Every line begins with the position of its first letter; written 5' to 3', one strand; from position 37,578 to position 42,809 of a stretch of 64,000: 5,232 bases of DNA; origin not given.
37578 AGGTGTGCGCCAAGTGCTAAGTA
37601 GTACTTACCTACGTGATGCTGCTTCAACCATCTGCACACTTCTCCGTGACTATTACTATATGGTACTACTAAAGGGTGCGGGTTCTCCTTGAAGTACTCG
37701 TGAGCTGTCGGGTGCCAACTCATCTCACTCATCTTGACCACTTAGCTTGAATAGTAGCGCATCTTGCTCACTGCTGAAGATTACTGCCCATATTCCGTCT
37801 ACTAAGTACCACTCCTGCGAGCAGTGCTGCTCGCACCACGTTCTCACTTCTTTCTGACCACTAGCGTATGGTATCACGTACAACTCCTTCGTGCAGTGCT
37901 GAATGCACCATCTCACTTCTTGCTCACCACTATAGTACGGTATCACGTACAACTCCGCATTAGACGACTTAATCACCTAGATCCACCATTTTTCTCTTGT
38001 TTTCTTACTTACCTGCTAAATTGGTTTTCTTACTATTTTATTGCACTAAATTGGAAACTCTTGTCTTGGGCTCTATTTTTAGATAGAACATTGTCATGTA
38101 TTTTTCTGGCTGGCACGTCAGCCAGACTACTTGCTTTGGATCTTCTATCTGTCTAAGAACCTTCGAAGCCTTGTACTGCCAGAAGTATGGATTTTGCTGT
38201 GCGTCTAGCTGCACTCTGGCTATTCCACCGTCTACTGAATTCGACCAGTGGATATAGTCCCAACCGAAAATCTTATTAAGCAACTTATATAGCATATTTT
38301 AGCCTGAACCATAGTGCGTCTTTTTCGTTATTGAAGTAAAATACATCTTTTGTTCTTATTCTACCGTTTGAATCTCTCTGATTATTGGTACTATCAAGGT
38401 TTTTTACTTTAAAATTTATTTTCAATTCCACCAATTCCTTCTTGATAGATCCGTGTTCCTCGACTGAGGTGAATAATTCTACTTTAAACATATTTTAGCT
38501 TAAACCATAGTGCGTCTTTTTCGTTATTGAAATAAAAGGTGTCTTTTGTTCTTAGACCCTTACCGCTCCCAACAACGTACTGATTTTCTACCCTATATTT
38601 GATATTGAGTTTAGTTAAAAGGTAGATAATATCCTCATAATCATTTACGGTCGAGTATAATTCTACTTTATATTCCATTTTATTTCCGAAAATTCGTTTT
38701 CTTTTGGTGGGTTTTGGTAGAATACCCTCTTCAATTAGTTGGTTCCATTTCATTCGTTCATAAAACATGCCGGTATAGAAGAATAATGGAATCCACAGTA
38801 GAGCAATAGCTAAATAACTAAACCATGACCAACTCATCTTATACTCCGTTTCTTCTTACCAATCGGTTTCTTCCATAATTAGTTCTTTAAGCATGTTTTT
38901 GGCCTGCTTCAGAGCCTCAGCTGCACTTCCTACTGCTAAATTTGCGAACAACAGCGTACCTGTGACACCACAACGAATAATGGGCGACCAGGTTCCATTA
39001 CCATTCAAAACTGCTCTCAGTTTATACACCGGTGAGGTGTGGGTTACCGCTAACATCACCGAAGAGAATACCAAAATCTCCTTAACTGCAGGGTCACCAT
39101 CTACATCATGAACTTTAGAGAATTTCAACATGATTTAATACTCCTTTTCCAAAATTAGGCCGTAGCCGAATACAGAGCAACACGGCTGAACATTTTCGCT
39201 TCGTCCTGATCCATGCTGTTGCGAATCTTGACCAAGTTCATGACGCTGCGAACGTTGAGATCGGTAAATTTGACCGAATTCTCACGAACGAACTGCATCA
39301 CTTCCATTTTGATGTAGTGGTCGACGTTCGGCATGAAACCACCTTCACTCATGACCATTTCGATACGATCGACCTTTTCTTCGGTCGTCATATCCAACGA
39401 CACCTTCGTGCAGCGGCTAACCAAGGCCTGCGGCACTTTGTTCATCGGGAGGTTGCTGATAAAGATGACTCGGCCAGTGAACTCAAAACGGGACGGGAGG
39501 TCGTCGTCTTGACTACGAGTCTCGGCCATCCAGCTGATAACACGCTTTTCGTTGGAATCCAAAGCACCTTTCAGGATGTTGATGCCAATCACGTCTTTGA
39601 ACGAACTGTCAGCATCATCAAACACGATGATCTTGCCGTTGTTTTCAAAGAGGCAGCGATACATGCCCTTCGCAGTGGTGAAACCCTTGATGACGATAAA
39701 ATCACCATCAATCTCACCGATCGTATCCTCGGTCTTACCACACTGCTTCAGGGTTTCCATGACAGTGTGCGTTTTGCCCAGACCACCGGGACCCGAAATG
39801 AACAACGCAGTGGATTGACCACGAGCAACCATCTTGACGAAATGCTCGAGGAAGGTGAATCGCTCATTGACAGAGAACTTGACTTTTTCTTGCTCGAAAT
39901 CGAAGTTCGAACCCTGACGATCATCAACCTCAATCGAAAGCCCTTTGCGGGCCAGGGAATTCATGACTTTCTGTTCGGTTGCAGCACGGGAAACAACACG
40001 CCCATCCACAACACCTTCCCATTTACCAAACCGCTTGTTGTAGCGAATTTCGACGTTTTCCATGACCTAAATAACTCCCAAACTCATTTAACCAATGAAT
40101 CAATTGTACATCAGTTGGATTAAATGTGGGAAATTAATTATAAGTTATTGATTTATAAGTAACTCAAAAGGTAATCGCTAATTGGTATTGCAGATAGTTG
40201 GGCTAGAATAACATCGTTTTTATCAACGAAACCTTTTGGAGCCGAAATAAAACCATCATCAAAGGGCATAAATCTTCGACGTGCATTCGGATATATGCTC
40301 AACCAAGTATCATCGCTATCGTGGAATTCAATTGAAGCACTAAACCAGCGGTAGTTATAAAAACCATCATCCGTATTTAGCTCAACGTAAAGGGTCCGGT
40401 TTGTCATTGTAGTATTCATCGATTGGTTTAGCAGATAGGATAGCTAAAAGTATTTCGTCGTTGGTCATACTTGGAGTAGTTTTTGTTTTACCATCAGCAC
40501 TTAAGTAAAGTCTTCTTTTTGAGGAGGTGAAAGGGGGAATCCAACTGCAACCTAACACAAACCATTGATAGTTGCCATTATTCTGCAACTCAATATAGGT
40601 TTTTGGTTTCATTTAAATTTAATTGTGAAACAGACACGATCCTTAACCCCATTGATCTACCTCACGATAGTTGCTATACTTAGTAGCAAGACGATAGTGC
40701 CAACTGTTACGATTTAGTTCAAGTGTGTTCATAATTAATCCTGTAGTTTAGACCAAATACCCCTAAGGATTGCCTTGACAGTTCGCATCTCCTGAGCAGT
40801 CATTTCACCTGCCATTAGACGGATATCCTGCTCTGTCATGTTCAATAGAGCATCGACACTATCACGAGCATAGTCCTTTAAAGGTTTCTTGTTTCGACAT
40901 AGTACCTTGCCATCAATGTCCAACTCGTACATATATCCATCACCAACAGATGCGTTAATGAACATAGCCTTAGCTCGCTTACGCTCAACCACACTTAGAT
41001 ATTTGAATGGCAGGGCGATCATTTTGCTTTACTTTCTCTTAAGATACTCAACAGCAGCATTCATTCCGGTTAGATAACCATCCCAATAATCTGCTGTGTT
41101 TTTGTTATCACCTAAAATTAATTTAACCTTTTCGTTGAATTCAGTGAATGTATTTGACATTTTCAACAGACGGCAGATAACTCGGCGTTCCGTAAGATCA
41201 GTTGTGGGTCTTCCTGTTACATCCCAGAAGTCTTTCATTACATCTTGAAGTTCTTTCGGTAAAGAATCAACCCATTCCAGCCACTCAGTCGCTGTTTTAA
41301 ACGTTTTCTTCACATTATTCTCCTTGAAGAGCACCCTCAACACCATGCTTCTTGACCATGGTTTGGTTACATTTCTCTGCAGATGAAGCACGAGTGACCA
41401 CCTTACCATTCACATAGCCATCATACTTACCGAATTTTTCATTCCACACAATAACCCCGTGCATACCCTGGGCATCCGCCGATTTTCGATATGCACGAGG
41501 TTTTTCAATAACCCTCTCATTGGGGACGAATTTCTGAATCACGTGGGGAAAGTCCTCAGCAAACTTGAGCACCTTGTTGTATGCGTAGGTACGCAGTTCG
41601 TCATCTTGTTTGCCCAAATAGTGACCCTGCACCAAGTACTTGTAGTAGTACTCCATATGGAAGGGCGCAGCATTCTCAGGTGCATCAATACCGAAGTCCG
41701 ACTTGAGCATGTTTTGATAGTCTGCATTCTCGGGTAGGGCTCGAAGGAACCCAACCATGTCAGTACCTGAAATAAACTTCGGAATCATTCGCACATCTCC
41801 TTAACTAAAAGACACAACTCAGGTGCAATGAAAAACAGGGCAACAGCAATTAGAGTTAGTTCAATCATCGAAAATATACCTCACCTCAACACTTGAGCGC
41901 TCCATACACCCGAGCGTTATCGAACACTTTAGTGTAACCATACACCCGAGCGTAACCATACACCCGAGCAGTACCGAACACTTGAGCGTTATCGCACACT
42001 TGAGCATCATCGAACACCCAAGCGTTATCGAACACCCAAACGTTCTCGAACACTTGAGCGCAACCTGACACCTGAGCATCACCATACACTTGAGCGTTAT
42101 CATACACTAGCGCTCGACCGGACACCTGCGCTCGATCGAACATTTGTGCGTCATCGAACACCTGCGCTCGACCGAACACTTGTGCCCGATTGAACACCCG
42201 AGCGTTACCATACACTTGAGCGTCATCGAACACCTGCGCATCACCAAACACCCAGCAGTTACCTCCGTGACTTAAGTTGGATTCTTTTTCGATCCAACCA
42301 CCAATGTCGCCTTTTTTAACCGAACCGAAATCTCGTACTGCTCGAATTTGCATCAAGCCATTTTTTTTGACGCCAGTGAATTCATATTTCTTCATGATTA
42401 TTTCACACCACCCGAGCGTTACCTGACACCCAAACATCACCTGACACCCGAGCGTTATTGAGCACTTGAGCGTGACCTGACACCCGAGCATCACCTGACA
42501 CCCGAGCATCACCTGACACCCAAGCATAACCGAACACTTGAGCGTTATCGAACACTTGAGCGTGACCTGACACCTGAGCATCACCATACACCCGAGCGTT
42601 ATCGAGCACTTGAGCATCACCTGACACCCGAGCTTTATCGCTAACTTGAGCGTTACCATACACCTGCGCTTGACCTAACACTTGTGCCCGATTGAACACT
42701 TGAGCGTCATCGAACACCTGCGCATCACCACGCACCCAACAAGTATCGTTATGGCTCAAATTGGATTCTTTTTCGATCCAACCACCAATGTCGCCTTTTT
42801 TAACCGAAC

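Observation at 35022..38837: Translationally coupled tandem array of about 13 diverged small paralogs sharing a W-x3-(N/H)C ... DAL-x-FKL-RW module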

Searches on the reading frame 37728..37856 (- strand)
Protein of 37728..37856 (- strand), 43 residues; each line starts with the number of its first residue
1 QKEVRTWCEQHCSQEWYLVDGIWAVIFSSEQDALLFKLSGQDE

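Call 15: find_homologous_proteins(query=A2, max_evalue=0.01)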
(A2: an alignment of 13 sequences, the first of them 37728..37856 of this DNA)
Query A2 (13 sequences) (43 aa, profile of the alignment): 19 proteins with E <= 0.01 among 99 candidates.
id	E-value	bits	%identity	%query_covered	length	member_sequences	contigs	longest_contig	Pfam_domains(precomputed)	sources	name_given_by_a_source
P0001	1.9e-15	74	98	100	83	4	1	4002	-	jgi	jgi:hypothetical protein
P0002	2.1e-12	64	93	100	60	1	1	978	-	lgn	-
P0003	2.1e-10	58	33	84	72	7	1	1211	-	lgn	-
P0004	1.1e-9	56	31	79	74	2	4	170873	-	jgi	jgi:hypothetical protein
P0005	1.2e-9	55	-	-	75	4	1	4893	-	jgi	jgi:hypothetical protein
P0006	5.4e-9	53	33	91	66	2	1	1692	-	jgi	jgi:hypothetical protein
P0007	1.4e-8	52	31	88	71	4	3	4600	-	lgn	-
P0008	1.9e-8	52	31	74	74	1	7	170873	-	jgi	jgi:hypothetical protein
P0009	2.0e-8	52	62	30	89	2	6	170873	-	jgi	jgi:hypothetical protein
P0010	1.0e-7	49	67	28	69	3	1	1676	-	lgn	-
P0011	1.0e-7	49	-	-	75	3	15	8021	-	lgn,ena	-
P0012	1.5e-7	49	-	-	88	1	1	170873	-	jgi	jgi:hypothetical protein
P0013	1.8e-7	49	-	-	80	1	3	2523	-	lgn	-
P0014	2.3e-7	48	-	-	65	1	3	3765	-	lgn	-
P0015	3.5e-7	48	35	81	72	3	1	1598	-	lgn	-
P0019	7.7e-3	34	57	53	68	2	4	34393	-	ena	-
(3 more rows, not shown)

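Call 19: find_encoding_contigs(protein=P0019, flank=10000, max_places=4)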
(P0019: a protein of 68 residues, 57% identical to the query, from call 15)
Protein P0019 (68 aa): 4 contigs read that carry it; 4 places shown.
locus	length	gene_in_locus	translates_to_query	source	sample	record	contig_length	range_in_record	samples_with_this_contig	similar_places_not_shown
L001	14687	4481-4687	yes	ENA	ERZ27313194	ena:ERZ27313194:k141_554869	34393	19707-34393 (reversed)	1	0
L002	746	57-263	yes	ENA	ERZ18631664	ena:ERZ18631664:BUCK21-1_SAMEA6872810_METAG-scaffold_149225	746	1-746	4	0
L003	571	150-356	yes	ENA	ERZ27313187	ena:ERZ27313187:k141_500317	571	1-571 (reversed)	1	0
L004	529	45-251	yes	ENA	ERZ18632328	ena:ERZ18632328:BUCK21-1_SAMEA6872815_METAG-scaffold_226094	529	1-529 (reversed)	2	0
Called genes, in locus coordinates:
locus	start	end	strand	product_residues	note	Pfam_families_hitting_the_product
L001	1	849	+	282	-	?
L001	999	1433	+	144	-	-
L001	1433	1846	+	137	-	PF06094:GGACT, PF13772:AIG2_2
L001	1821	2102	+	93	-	PF20594:DUF6794 (weak)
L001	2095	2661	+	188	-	-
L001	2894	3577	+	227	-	-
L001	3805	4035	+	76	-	-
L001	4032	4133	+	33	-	-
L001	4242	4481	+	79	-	-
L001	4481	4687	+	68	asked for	-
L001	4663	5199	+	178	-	-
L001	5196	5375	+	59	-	-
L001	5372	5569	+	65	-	-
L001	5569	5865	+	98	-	-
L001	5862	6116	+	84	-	-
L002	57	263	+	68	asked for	-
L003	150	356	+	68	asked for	-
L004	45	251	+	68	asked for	-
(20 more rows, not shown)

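Call 20: find_encoding_contigs(protein=P0015, flank=10000, max_places=4)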
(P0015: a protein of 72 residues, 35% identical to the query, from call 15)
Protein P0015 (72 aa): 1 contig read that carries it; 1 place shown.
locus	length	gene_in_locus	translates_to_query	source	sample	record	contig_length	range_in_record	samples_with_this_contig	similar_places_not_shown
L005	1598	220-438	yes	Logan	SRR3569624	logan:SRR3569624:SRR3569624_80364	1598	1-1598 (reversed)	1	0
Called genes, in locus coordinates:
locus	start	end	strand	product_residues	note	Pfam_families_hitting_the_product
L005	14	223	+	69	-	-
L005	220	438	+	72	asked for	-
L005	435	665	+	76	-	-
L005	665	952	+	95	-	-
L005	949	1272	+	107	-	-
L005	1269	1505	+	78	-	-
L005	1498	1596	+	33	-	?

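Call 27: search_protein_representatives(alignment_id=A2)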
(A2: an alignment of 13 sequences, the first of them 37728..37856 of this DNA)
Query: 13 sequences, 43 profile positions. Proteins with E-value up to 0.001 (for the whole library): 720; up to 1e-10: 4; up to 1e-30: 0. The best 150 are listed.
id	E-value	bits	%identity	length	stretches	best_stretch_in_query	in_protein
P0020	7.4e-13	64.1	-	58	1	2-40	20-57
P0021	3.0e-12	62.2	-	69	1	2-41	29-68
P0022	1.1e-11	60.4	-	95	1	2-42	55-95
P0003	6.7e-11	57.9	-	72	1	2-42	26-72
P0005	4.0e-10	55.4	-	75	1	2-42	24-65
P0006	1.7e-09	53.4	-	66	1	2-43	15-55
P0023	2.2e-09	53.0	-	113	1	6-42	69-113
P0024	3.0e-09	52.6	-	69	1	5-41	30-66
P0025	4.0e-09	52.2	-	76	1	2-42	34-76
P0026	5.4e-09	51.8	-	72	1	2-42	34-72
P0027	5.9e-09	51.7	-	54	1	2-42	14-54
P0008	6.1e-09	51.6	-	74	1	1-43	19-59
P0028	7.5e-09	51.3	-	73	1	2-42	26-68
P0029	8.7e-09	51.1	-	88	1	5-42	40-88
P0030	9.1e-09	51.1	-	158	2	2-43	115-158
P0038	8.9e-08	47.9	-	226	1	8-42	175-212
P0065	1.1e-06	44.4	-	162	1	2-37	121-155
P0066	1.2e-06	44.3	-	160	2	8-42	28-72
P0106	5.1e-06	42.3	-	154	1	3-41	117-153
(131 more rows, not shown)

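Call 68: search_protein_families(library=pfam, max_evalue=0.05, proteins=[P0038, P0065, P0023, P0106])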
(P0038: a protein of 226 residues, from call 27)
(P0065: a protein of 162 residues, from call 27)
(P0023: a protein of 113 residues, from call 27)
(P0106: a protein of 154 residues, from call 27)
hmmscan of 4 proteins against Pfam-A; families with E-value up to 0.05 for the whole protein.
P0038 (226 aa): 0 families

P0065 (162 aa): 0 families

P0023 (113 aa): 0 families

P0106 (154 aa): 0 families

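Call 70: find_encoding_contigs(protein=P0011, flank=10000, max_places=6)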
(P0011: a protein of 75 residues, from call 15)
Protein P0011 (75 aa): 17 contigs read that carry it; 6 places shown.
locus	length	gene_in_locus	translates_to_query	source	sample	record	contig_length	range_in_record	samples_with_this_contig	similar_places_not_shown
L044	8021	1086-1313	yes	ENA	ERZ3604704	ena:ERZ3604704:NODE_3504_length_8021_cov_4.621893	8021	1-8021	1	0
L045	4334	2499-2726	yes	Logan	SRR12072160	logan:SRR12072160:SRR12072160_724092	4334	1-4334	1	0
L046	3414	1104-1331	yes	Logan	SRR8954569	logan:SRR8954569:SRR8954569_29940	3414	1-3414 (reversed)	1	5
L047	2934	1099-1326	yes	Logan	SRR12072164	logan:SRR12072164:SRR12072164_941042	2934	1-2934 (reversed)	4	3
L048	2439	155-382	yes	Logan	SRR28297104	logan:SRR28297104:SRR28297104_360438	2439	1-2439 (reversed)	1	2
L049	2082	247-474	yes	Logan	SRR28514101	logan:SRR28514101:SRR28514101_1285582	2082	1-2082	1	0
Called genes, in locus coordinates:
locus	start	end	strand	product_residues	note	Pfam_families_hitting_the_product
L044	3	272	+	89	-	?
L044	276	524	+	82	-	-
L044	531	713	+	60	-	-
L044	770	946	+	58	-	-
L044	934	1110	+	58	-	-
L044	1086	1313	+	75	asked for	-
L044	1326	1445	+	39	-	-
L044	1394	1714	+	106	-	-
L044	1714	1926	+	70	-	-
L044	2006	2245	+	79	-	-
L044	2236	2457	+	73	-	-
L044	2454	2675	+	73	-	-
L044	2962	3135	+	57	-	-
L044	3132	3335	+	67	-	-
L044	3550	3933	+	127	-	PF04965:GPW_gp25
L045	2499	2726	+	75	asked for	-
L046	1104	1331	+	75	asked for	-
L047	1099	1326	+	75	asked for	-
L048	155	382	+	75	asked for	-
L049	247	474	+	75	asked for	-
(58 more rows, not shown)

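Call 71: find_encoding_contigs(protein=P0007, flank=10000, max_places=4)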
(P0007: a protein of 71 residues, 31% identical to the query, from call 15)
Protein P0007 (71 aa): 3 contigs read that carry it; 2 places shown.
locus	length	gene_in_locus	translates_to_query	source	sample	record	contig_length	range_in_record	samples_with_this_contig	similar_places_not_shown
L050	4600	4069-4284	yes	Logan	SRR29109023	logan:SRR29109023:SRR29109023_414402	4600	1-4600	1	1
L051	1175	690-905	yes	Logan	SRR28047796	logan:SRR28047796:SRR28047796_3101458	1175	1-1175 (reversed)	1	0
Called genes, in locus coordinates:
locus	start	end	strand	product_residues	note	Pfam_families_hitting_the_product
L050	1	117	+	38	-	?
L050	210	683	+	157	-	-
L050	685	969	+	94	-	-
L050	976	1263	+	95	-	-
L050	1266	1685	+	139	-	-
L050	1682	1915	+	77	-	-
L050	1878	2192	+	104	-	-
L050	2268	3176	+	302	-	PF00004:AAA (faint)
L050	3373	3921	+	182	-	-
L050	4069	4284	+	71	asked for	-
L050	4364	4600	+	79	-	?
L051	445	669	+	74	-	-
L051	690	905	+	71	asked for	-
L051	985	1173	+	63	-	?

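Call 89: predict_structure(alignment_id=A5)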
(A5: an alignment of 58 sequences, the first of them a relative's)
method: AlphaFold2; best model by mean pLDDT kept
length: 160 residues; sequences in the alignment: 58
mean_pLDDT: 74.0   pTM: 0.46
mean pLDDT of the five models: 74.0, 73.5, 72.8, 70.3, 70.0
residues with pLDDT >= 90: 41; 70-90: 68; 50-70: 10; < 50: 41
segments of 3 or more residues with pLDDT < 50: 1-4, 76-85, 88-114
pLDDT, mean of each block of 10 residues (from residue 1): 63 79 85 89 80 87 88 54 46 41 40 69 93 85 90 95
secondary structure, 60 per line:
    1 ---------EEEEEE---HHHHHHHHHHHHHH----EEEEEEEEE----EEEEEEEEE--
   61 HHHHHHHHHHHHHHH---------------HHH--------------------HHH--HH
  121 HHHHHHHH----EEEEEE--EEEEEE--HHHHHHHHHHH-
elements in order: E10-15 H19-32 E37-45 E50-58 H61-75 H119-128 E133-138 E141-146 H149-159

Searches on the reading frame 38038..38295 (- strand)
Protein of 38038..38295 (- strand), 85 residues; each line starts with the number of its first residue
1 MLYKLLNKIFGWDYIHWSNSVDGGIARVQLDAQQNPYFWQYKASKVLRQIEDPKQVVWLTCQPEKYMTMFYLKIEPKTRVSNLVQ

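Call 3: search_protein_families(library=pfam, max_evalue=1, proteins=[window:38038-38295:-])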
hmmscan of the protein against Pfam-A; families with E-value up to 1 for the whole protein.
window:38038-38295:- (85 aa): 1 family
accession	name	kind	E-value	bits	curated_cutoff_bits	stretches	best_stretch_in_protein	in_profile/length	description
PF18421.7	Peptidase_M23_N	-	0.095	13.1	25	1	19-48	2-31/73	Peptidase family M23 N-terminal domain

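Call 5: search_protein_families(library=phrogs, max_evalue=0.1, proteins=[window:38038-38295:-])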
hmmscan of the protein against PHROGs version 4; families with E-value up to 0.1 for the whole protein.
window:38038-38295:- (85 aa): 0 families

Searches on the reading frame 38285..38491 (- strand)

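Call 3: search_protein_families(library=pfam, max_evalue=1, proteins=[window:38285-38491:-])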
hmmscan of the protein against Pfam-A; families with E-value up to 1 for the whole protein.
window:38285-38491:- (68 aa): 0 families

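Call 5: search_protein_families(library=phrogs, max_evalue=0.1, proteins=[window:38285-38491:-])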
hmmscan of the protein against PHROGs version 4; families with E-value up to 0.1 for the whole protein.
window:38285-38491:- (68 aa): 1 family
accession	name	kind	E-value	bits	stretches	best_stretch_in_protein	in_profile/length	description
phrog_21589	-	unknown function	0.064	14.6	1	20-58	59-98/132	-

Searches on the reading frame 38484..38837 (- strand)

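Call 3: search_protein_families(library=pfam, max_evalue=1, proteins=[window:38484-38837:-])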
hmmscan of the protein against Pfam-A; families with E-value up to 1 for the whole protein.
window:38484-38837:- (117 aa): 0 families

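Call 5: search_protein_families(library=phrogs, max_evalue=0.1, proteins=[window:38484-38837:-])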
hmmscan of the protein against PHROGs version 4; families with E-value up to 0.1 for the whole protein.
window:38484-38837:- (117 aa): 1 family
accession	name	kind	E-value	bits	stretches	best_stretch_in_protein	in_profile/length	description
phrog_36655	-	unknown function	5.1e-07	30.6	1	20-45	21-46/55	-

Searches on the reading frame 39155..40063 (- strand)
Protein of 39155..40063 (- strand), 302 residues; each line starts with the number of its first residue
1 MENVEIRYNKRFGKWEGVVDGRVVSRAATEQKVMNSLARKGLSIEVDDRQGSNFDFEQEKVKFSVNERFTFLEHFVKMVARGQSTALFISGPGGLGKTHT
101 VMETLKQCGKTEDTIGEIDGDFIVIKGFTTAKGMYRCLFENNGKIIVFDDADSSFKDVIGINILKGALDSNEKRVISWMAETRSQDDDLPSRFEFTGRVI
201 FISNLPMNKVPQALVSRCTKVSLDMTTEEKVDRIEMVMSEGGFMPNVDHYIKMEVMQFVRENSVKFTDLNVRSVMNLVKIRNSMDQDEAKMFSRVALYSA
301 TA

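Call 4: search_protein_families(library=pfam, max_evalue=1, proteins=[window:39155-40063:-])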
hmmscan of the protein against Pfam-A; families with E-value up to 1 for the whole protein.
window:39155-40063:- (302 aa): 8 families
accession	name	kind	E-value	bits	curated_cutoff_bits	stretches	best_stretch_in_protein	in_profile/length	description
PF00004.35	AAA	-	2.2e-05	25.4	21.2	1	88-220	2-125/131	ATPase family associated with various cellular activities (AAA)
PF13191.12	AAA_16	-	0.00021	22.2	32.6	1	70-111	10-51/167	AAA ATPase domain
PF16796.11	Microtub_bd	-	0.0059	17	27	1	50-115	56-120/155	Microtubule binding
PF07728.20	AAA_5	-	0.0063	16.9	22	1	134-218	65-139/139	AAA domain (dynein-related subfamily)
PF00225.29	Kinesin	-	0.017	14.6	29.3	1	50-109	39-101/327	Kinesin motor domain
PF13173.12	AAA_14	-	0.094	13.2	27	1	85-153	3-73/129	AAA domain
PF13086.12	AAA_11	-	0.11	12.7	27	1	85-108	18-41/257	AAA domain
PF25199.1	nSTAND_NTPase5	-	0.13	12.5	34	1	73-157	30-111/145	Novel STAND NTPase 5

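Call 6: search_protein_families(library=phrogs, max_evalue=0.1, proteins=[window:39155-40063:-])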
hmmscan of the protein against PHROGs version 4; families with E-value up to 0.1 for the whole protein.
window:39155-40063:- (302 aa): 5 families
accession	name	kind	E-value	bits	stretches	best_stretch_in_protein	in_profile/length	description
phrog_1250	-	unknown function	8.8e-50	170.5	1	29-287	49-316/327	unknown function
phrog_168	-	DNA, RNA and nucleotide metabolism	2e-05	25.4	1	74-235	32-168/314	clamp loader of DNA polymerase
phrog_5846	-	DNA, RNA and nucleotide metabolism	5.2e-05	23.7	1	75-290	28-211/380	clamp loader of DNA polymerase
phrog_325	-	DNA, RNA and nucleotide metabolism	0.015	14.6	1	71-113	478-520/986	Dda-like helicase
phrog_28150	-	unknown function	0.023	15.4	0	109-163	88-143/156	-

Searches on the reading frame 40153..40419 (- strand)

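Call 4: search_protein_families(library=pfam, max_evalue=1, proteins=[window:40153-40419:-])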
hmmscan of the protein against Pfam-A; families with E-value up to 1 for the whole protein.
window:40153-40419:- (88 aa): 0 families

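Call 6: search_protein_families(library=phrogs, max_evalue=0.1, proteins=[window:40153-40419:-])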
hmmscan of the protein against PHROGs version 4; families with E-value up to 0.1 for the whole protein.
window:40153-40419:- (88 aa): 1 family
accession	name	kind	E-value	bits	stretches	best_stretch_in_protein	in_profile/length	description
phrog_15176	-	unknown function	0.051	14.4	0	5-28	10-33/54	-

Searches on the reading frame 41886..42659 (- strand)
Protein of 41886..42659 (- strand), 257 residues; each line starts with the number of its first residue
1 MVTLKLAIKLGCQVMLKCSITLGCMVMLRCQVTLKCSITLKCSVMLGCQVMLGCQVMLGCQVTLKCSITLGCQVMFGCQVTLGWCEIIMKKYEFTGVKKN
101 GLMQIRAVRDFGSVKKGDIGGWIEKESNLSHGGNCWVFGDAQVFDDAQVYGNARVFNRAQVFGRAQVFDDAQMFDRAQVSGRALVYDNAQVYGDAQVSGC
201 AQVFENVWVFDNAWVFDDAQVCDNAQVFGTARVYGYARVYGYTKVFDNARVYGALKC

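Call 51: search_protein_families(library=phrogs, max_evalue=0.00001, proteins=[window:41886-42659:-])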
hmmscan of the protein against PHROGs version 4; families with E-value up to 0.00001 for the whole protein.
window:41886-42659:- (257 aa): 5 families
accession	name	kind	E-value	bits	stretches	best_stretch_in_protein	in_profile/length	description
phrog_5070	-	unknown function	1.1e-72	244.3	2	89-206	2-124/182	-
phrog_7964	-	unknown function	4.1e-63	213.8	1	89-253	25-194/269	-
phrog_20149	-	unknown function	7.2e-15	55.8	1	89-135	2-53/53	-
phrog_20532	-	unknown function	3.1e-09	38.2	0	138-161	2-25/100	-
phrog_5353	-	unknown function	4.8e-06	27.3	0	120-247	14-139/256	-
